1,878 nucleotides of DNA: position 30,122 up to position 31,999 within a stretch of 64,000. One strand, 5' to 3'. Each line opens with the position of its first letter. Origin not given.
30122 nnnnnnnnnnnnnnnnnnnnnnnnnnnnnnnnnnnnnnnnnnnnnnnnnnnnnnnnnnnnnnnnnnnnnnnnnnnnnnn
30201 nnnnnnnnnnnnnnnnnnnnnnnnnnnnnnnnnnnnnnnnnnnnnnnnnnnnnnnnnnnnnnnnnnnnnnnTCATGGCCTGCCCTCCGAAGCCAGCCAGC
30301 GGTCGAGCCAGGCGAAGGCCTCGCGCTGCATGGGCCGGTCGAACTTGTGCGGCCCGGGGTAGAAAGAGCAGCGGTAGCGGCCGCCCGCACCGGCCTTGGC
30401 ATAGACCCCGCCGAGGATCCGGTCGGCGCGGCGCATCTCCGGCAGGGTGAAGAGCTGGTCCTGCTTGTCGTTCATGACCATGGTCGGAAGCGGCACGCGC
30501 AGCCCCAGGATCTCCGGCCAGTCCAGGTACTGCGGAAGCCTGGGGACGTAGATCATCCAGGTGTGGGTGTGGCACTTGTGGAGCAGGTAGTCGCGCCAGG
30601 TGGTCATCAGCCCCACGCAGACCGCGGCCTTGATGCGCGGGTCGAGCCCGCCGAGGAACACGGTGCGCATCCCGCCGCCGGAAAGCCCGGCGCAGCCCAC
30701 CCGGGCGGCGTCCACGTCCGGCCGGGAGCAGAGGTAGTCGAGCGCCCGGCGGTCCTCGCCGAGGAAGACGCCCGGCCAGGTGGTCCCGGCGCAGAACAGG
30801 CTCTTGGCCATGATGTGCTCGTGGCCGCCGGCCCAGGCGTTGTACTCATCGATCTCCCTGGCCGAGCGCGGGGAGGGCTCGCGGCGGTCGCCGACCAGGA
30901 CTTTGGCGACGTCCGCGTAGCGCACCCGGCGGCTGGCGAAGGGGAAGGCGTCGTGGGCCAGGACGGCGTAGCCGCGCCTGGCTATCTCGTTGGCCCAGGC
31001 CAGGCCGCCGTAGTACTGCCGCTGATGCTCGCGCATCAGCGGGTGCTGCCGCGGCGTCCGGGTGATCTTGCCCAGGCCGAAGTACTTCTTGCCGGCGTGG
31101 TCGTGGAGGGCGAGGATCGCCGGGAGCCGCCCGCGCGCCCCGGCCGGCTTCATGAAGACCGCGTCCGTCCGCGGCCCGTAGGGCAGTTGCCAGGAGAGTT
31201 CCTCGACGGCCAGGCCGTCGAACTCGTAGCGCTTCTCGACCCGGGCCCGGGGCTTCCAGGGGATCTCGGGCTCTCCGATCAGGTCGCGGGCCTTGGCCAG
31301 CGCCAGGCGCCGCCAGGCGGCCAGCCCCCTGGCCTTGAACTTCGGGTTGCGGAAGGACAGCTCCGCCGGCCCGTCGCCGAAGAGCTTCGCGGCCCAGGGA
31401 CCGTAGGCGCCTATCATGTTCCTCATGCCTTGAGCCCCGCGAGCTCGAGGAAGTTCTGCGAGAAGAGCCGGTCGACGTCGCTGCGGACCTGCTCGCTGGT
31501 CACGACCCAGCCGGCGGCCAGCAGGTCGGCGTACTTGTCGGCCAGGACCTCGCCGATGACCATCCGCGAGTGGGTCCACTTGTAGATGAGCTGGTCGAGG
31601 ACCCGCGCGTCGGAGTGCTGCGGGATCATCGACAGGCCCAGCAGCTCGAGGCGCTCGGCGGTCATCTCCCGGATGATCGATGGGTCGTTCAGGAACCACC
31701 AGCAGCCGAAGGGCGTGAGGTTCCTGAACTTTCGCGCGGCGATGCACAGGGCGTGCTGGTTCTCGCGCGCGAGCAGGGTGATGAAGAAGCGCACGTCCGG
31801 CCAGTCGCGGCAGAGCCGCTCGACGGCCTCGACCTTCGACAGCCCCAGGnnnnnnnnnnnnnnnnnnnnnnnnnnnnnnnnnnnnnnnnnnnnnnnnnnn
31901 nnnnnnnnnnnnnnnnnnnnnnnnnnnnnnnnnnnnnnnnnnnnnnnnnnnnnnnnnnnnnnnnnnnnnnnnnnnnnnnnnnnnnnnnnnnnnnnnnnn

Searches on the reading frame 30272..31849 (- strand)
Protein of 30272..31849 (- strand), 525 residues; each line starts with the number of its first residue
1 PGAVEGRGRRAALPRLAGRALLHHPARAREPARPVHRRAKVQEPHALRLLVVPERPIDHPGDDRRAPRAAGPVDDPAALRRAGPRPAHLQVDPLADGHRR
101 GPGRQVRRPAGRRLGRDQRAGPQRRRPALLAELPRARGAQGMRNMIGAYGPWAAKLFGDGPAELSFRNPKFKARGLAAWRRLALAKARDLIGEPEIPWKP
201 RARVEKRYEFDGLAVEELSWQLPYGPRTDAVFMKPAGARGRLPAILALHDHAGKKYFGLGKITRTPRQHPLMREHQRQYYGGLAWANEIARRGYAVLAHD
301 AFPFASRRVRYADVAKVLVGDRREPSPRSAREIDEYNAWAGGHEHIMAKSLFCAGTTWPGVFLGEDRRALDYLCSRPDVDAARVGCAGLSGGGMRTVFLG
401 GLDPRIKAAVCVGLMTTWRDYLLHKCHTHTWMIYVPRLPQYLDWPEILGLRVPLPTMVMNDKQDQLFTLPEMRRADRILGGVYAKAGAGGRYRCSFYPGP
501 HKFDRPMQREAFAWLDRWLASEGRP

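Call 6: search_protein_families(library=pfam, proteins=[window:30272-31849:-], max_evalue=0.001)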
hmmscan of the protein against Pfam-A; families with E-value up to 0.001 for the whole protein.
window:30272-31849:- (525 aa): 1 family
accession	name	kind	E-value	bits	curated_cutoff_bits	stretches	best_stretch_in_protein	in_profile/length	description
PF05448.18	AXE1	-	0.00033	20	21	0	367-412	161-206/321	Acetyl xylan esterase (AXE1)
